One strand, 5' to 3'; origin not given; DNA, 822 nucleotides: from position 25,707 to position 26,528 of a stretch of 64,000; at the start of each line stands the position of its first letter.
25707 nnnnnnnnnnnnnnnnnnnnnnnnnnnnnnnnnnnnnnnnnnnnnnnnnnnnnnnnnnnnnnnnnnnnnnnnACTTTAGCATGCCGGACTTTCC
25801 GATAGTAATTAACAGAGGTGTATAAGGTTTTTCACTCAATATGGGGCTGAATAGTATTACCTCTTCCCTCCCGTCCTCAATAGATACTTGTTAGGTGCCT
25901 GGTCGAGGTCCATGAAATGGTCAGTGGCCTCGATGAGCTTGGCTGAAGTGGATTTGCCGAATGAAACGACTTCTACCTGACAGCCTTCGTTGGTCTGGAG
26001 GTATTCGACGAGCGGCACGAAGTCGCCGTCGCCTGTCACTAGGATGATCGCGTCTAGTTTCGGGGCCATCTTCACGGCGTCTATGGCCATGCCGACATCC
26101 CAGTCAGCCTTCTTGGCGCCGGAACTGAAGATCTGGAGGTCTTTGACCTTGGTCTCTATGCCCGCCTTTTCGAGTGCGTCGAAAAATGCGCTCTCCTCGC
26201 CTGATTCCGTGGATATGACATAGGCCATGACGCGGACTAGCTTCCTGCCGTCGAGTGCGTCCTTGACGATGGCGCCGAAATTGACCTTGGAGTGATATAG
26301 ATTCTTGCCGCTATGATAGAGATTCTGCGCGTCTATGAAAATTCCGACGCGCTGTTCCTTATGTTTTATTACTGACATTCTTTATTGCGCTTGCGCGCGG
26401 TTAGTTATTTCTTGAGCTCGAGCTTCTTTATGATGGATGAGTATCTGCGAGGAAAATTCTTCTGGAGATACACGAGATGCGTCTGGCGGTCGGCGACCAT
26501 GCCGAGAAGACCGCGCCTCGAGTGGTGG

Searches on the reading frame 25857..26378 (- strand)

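Call 8: search_protein_families(library=pfam, proteins=[window:25857-26378:-], max_evalue=0.001)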
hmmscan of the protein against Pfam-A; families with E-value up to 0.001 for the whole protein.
window:25857-26378:- (173 aa): 1 family
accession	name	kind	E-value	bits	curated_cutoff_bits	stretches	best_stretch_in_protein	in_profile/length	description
PF01936.24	NYN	-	4.5e-36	125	24.2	1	10-159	1-145/145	NYN domain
